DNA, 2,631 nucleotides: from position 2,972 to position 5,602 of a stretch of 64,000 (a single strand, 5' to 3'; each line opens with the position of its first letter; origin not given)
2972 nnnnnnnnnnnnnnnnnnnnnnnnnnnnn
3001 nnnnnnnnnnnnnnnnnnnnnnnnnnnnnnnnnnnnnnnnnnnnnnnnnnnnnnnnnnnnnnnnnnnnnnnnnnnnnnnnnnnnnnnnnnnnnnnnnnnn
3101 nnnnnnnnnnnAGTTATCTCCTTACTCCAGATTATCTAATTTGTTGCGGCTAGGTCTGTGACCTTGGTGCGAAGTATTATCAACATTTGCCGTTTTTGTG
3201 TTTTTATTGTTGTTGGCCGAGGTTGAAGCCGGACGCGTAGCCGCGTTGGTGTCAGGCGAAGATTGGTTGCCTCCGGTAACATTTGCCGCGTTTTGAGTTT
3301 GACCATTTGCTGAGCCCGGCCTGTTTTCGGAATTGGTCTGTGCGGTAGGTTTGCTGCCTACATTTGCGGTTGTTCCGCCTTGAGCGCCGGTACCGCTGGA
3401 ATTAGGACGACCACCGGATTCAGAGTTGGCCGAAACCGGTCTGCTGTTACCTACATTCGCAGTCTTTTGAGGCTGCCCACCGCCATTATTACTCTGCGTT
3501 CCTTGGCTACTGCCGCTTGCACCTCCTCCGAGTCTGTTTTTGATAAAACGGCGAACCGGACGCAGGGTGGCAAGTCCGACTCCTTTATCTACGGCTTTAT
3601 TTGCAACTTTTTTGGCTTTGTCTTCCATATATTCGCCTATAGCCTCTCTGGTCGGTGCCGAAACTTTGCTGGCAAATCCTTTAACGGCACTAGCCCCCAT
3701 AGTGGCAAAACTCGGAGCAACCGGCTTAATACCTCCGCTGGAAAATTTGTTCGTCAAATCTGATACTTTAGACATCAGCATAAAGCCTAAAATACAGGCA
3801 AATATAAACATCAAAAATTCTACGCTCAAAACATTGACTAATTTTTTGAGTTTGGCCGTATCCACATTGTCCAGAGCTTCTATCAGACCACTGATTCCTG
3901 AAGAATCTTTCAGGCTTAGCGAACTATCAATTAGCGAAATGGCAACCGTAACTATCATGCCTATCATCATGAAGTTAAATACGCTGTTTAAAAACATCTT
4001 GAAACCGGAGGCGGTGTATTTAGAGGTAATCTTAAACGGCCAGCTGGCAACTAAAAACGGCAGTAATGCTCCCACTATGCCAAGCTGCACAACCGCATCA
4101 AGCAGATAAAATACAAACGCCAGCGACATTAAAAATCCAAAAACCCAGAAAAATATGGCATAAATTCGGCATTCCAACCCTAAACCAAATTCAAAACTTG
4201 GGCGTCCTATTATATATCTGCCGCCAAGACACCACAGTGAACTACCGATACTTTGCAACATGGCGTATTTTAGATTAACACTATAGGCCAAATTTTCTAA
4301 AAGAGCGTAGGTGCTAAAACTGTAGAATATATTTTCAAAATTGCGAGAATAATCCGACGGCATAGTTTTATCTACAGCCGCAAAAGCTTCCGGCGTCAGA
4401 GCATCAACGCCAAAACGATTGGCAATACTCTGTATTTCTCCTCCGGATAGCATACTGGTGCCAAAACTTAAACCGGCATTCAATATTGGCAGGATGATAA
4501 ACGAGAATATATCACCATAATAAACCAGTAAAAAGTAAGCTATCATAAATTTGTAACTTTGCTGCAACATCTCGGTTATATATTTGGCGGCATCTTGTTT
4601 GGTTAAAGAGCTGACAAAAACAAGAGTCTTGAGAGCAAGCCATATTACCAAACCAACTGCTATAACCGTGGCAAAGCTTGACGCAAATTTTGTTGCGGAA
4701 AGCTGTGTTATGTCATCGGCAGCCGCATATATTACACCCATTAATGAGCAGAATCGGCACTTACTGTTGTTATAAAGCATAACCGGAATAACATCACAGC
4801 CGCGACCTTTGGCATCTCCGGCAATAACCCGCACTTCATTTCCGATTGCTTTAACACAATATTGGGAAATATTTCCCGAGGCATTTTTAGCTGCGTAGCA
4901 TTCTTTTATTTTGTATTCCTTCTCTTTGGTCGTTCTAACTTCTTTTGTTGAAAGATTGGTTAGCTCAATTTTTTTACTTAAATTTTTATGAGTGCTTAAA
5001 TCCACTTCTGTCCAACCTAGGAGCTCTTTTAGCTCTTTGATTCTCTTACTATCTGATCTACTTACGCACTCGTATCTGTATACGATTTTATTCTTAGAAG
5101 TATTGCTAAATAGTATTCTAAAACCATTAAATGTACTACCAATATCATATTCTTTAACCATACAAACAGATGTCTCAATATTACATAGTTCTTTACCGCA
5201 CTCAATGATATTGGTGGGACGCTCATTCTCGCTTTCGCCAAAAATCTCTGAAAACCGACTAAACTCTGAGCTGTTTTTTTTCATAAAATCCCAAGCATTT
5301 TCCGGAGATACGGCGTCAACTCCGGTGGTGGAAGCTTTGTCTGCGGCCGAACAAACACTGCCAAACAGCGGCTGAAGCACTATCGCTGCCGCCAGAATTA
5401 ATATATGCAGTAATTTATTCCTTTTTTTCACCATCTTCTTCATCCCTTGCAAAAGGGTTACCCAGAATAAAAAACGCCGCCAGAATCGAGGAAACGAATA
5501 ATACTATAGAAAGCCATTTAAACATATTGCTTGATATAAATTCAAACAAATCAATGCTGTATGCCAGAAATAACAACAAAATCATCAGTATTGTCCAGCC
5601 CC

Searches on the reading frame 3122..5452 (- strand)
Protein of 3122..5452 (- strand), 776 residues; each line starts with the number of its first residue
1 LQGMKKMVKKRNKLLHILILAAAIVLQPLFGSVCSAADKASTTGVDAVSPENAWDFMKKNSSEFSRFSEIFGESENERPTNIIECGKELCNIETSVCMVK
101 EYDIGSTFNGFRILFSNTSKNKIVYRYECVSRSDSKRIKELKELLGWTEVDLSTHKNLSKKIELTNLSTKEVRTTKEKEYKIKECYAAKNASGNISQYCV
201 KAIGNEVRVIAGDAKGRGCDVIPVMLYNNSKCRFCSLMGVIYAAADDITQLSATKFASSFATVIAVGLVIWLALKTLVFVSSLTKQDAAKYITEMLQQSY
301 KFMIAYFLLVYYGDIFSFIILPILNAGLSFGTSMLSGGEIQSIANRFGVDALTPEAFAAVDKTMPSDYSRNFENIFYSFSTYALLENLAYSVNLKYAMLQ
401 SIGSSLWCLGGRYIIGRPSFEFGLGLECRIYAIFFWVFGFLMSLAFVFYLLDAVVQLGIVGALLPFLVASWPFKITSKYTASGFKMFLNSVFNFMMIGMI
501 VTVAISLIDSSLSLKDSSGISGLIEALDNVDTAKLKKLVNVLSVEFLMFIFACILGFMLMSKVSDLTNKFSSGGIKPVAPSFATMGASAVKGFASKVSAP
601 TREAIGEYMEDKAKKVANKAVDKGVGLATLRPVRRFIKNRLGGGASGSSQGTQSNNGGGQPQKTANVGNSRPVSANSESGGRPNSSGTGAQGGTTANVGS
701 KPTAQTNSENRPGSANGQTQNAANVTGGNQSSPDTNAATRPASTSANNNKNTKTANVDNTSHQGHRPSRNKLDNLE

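Call 7: search_protein_families(library=pfam, proteins=[window:3122-5452:-], max_evalue=0.01)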
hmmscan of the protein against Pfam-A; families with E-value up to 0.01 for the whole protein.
window:3122-5452:- (776 aa): 0 families

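Call 42: search_protein_families(library=pfam, proteins=[window:3122-5452:-], max_evalue=1)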
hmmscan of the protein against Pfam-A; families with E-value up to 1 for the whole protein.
window:3122-5452:- (776 aa): 0 families
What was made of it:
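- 3122..5452 (-): VirB6-like paralogue (776 aa), first gene of the array. No Pfam hit of its own (calls 7, 42).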

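Call 85: search_protein_families(library=ncbifam, proteins=[window:3122-5452:-], max_evalue=0.01)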
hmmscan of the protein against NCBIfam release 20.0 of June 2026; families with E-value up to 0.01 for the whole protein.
window:3122-5452:- (776 aa): 0 families
